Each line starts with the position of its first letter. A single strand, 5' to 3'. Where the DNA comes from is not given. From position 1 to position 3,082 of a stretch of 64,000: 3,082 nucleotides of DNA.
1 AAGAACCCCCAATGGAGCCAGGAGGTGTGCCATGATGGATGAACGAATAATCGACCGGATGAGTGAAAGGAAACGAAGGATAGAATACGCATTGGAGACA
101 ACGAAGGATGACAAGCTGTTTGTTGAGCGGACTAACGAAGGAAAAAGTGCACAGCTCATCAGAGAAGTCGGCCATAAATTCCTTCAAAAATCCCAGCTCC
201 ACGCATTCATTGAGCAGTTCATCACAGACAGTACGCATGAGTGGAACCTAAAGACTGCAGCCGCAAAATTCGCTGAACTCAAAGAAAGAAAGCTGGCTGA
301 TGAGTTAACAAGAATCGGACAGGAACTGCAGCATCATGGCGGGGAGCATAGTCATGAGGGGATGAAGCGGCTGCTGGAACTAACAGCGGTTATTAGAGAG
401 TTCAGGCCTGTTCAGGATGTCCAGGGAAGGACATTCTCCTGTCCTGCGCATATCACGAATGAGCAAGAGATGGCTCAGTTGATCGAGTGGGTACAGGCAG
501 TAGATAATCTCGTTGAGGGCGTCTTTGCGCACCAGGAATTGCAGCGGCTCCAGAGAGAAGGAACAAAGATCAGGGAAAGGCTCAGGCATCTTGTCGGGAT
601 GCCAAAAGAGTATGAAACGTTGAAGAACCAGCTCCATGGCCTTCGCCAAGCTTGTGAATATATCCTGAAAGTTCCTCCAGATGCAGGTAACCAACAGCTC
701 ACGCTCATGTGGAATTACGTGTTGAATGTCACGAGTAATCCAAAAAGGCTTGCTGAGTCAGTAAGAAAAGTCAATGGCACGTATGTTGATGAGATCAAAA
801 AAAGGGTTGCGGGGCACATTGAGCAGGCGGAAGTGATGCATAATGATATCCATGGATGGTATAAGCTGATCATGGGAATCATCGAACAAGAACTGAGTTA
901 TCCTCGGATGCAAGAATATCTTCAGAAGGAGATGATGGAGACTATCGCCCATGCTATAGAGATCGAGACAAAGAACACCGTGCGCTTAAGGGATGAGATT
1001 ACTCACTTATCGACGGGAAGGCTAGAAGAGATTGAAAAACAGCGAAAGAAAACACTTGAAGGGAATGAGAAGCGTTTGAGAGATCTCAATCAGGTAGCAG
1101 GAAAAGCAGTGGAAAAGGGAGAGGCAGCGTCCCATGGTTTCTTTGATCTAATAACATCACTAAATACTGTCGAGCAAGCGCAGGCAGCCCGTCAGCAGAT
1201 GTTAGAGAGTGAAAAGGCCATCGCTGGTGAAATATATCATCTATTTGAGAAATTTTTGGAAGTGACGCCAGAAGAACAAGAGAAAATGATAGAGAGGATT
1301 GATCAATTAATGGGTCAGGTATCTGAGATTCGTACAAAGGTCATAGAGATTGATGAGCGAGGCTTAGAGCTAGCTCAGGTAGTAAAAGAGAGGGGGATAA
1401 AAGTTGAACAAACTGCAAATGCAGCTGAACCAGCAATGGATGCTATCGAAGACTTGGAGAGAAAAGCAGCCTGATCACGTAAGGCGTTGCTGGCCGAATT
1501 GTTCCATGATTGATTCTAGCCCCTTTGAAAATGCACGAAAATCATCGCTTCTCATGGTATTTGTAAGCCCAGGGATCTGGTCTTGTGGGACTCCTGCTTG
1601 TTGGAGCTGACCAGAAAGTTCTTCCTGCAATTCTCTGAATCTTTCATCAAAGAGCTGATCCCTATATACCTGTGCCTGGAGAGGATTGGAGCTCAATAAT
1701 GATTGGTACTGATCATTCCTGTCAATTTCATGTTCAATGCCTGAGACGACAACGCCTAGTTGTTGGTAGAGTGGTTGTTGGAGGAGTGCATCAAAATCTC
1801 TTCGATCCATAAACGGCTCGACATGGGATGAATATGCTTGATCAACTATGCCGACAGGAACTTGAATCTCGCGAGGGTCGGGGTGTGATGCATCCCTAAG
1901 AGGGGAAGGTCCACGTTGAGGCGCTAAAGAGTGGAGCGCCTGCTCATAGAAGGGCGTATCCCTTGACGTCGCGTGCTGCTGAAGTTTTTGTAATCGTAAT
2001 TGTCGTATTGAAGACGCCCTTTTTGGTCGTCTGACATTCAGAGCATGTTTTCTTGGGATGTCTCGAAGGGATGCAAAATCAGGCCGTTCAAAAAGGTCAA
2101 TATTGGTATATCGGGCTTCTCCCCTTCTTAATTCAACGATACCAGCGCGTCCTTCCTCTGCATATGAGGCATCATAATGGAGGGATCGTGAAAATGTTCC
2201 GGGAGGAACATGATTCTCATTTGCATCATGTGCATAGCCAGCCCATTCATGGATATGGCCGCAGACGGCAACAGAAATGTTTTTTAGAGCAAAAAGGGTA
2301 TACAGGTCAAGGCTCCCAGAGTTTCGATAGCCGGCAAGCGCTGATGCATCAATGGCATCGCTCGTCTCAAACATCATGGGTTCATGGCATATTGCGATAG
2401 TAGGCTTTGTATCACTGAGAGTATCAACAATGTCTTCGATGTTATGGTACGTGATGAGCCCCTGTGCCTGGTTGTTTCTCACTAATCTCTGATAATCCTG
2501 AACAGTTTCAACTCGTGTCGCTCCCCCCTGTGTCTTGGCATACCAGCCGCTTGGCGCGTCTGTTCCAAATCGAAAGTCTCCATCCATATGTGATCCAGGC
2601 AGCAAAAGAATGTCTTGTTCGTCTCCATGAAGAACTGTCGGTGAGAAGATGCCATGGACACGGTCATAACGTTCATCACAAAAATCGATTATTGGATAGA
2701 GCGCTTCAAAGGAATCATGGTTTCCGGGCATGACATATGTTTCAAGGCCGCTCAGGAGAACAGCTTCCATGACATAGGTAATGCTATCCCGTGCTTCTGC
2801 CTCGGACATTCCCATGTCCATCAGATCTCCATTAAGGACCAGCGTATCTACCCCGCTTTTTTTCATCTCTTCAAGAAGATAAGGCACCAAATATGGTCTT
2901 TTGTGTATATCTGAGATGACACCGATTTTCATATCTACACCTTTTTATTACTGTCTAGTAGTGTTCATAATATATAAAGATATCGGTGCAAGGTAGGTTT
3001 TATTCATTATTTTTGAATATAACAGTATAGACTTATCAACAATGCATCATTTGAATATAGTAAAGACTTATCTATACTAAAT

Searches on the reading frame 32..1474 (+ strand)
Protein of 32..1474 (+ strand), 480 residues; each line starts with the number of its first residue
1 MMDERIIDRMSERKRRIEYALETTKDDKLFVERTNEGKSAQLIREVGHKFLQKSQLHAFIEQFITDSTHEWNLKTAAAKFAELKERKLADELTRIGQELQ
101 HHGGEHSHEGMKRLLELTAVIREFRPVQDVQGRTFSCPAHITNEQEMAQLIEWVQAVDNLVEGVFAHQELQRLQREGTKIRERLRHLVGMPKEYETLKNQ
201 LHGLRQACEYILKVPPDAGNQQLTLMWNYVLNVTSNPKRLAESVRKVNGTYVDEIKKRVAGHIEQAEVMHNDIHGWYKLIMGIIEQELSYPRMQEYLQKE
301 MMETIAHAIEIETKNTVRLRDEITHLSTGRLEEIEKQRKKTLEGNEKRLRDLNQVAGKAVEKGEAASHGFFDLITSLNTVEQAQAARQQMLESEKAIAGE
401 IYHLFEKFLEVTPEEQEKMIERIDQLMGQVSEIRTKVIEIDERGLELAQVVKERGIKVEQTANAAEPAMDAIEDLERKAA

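Call 5: search_protein_families(library=pfam, proteins=[window:32-1474:+], max_evalue=0.01)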
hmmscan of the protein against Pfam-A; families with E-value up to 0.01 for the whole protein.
window:32-1474:+ (480 aa): 0 families

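Call 79: find_encoding_contigs(protein=window:32-1474:+, flank=10000, max_places=2)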
Protein window:32-1474:+ (480 aa): 23 contigs read that carry it; 2 places shown.
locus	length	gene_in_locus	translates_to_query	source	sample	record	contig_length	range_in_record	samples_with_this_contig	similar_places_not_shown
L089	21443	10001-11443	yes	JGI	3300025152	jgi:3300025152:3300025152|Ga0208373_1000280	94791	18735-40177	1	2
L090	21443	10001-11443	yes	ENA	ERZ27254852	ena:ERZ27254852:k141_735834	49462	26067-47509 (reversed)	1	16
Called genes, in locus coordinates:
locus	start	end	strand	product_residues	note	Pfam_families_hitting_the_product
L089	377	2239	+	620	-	PF00270:DEAD (faint), PF04851:ResIII (weak), PF06733:DEAD_2, PF13307:Helicase_C_2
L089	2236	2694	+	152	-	-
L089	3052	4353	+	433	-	PF00082:Peptidase_S8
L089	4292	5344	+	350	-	-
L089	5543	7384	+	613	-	PF00056:Ldh_1_N (weak)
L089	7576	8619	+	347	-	-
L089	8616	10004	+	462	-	-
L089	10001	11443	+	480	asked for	-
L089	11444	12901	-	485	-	PF00149:Metallophos, PF12850:Metallophos_2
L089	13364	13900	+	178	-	-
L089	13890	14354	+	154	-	-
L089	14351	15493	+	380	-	-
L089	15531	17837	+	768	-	-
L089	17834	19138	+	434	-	-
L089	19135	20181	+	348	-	-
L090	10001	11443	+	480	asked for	-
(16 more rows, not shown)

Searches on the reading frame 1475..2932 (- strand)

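Call 5: search_protein_families(library=pfam, proteins=[window:1475-2932:-], max_evalue=0.01)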
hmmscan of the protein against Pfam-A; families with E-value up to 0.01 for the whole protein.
window:1475-2932:- (485 aa): 2 families
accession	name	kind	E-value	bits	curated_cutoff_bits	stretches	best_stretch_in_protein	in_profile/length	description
PF00149.33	Metallophos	-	2.3e-14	54.7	21.5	1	1-229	1-190/191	Calcineurin-like phosphoesterase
PF12850.12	Metallophos_2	-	5.9e-09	36.6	27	1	1-255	1-143/154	Calcineurin-like phosphoesterase superfamily domain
